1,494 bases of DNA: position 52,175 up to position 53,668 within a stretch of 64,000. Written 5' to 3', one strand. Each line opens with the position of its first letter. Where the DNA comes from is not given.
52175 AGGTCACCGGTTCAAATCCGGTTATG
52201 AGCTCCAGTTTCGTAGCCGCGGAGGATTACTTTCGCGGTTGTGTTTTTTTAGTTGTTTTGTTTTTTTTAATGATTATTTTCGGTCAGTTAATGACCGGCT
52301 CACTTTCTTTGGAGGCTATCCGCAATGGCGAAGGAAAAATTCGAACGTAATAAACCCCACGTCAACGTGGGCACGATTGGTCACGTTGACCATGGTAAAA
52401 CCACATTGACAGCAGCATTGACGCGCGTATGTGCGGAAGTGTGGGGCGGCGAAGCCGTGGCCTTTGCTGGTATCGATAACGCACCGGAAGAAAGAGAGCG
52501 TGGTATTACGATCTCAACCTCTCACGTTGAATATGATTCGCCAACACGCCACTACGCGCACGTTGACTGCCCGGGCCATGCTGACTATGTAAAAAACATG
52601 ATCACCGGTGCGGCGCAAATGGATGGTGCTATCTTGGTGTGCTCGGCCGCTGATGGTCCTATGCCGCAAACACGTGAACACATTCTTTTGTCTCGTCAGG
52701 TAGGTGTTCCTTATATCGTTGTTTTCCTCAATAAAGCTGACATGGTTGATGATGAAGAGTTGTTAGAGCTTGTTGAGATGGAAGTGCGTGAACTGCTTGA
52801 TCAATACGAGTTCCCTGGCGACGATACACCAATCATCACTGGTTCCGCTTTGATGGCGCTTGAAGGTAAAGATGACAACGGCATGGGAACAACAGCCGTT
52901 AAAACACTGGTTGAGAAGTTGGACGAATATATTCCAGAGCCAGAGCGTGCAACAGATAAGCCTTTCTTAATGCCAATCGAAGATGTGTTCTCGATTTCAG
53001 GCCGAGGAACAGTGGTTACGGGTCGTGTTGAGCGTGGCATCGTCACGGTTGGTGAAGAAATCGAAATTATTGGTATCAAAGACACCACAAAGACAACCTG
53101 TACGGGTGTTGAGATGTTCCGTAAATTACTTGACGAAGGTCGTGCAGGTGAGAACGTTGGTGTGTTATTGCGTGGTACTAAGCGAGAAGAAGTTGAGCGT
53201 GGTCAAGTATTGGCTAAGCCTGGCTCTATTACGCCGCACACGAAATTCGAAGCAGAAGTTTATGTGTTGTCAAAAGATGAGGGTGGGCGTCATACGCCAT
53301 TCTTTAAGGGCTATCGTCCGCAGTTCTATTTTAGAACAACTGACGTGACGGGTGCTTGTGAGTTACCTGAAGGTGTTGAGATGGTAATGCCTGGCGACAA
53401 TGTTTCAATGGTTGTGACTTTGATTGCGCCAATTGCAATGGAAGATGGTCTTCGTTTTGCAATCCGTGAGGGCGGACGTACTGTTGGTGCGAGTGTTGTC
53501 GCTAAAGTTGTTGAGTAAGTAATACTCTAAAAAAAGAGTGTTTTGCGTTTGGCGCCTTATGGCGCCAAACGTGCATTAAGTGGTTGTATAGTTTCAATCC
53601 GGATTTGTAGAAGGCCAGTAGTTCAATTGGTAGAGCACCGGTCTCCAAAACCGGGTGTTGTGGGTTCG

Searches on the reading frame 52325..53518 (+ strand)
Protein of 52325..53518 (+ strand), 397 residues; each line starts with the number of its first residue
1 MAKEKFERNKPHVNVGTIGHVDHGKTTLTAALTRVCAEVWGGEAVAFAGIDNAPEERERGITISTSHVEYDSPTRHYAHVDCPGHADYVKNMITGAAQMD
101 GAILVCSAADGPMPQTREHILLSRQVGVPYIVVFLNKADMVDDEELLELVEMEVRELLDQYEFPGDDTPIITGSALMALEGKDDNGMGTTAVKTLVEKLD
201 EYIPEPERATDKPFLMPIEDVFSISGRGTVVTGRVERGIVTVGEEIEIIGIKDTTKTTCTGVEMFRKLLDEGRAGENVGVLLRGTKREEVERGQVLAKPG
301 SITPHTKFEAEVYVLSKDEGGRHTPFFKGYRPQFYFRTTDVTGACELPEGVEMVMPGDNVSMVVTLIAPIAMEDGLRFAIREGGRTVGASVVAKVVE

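Call 8: search_protein_families(library=pfam, proteins=[window:52325-53518:+])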
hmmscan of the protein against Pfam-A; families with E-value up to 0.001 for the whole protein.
window:52325-53518:+ (397 aa): 3 families
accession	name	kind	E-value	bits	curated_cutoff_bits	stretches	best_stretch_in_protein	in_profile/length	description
PF00009.33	GTP_EFTU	-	7.9e-64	215.1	26.5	1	10-204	1-187/188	Elongation factor Tu GTP binding domain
PF03143.23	GTP_EFTU_D3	-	1.8e-39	134.7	27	1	301-395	1-105/106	Elongation factor Tu C-terminal domain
PF03144.31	GTP_EFTU_D2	-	8.7e-18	65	30.3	1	228-297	1-73/73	Elongation factor Tu domain 2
